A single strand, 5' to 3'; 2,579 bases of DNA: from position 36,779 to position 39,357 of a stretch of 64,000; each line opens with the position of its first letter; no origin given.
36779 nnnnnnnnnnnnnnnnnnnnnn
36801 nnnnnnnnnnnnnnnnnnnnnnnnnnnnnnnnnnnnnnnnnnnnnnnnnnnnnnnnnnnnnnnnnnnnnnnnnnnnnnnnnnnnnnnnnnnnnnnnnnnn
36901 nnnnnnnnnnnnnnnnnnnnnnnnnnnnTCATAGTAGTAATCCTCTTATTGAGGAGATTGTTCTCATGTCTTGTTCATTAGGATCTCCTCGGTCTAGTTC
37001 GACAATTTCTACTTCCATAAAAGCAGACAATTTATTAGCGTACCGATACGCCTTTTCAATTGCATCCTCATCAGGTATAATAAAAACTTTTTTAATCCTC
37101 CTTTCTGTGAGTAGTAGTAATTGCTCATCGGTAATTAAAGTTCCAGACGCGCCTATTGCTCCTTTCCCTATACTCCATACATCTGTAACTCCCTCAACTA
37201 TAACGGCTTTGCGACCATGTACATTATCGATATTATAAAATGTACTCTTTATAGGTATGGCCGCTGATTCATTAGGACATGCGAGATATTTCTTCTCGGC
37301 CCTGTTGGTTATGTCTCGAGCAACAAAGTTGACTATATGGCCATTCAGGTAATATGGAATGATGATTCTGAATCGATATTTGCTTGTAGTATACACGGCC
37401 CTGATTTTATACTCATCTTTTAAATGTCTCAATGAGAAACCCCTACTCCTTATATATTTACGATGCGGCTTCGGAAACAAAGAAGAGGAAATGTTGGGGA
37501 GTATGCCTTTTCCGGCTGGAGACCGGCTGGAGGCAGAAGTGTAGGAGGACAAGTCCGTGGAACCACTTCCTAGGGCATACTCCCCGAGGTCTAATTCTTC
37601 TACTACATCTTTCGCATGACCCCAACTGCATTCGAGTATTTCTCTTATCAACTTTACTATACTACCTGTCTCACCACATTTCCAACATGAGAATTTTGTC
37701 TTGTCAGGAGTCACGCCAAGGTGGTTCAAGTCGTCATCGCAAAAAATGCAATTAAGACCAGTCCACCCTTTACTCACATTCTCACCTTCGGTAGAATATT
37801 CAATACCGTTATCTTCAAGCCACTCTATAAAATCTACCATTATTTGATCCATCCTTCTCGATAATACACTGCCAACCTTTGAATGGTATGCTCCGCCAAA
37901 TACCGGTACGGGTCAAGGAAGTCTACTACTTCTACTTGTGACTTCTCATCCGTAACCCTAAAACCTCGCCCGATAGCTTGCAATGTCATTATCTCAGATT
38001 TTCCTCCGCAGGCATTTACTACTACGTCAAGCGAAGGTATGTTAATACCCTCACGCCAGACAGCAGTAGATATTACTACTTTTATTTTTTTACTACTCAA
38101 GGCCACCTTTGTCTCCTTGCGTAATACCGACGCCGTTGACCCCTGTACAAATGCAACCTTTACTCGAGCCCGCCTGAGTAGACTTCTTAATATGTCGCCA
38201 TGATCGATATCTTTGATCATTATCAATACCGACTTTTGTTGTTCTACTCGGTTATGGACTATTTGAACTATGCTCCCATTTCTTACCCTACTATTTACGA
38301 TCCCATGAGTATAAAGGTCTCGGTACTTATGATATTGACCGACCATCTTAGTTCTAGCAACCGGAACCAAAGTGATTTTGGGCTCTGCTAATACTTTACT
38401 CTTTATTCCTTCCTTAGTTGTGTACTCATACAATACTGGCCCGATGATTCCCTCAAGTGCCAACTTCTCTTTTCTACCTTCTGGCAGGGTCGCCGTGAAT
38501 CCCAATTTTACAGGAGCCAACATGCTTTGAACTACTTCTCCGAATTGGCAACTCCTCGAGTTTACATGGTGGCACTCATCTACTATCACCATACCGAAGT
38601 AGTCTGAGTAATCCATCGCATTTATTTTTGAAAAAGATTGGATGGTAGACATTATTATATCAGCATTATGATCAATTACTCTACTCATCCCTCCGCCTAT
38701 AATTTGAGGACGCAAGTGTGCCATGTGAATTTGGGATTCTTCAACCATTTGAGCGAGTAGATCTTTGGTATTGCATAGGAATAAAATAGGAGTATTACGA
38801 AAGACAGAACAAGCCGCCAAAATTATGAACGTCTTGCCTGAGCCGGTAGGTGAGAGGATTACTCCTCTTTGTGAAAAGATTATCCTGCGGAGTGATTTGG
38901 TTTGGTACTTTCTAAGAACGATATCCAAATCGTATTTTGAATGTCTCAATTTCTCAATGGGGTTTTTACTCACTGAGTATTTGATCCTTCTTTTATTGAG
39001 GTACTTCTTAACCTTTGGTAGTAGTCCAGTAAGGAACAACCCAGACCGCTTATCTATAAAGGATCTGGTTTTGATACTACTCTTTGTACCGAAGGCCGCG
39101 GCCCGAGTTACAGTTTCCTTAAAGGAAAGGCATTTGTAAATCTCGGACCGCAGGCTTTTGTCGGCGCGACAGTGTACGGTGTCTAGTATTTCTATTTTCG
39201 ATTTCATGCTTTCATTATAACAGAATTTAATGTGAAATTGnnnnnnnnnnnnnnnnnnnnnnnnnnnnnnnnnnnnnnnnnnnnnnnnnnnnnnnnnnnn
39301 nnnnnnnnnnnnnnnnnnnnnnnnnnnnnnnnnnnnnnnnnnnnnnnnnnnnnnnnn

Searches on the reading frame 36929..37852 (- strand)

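Call 11: search_protein_families(library=phrogs, proteins=[window:36929-37852:-], max_evalue=0.001)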
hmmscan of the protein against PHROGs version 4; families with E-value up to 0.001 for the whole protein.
window:36929-37852:- (307 aa): 3 families
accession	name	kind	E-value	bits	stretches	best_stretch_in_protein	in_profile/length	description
phrog_47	-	DNA, RNA and nucleotide metabolism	2.8e-37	129.7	1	31-297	51-324/947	DNA primase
phrog_360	-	DNA, RNA and nucleotide metabolism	4.3e-08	34.3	1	25-93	24-92/133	DNA primase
phrog_6444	-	DNA, RNA and nucleotide metabolism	1.9e-07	31.3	1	156-264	197-313/577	DNA primase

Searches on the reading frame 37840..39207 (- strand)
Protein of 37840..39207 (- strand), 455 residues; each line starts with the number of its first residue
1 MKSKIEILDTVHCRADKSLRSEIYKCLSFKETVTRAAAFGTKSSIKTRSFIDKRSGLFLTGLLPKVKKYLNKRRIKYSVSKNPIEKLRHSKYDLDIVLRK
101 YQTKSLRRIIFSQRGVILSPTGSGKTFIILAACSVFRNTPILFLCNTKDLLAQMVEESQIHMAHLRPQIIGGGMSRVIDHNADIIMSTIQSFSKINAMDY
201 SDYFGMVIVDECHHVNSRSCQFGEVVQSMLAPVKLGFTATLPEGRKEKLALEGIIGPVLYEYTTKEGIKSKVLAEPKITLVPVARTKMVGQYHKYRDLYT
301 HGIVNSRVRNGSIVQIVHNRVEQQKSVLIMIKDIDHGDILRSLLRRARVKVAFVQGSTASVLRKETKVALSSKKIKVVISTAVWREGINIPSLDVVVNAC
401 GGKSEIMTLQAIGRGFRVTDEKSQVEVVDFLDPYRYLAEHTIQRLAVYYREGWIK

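Call 11: search_protein_families(library=phrogs, proteins=[window:37840-39207:-], max_evalue=0.001)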
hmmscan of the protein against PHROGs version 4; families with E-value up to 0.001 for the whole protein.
window:37840-39207:- (455 aa): 8 families
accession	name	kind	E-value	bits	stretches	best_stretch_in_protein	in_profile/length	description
phrog_16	-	DNA, RNA and nucleotide metabolism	7.8e-70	237.2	1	15-440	221-609/986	DNA helicase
phrog_9690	-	DNA, RNA and nucleotide metabolism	1e-48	166.9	1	185-453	23-297/306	DNA helicase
phrog_16259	-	DNA, RNA and nucleotide metabolism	1.3e-21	78.2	1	11-255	14-275/330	DNA helicase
phrog_6819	-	DNA, RNA and nucleotide metabolism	3.5e-15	56.4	1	80-398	6-310/645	Holliday junction branch migration helicase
phrog_62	-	DNA, RNA and nucleotide metabolism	6.5e-12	44.7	1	68-219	682-824/1881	DNA helicase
phrog_16694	-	unknown function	4.7e-09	35.7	1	81-215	258-412/1010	-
phrog_3830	-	unknown function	5.7e-09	35.7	1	94-240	263-435/1032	-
phrog_2488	-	DNA, RNA and nucleotide metabolism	9.4e-08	32.2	0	116-164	42-97/579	DNA helicase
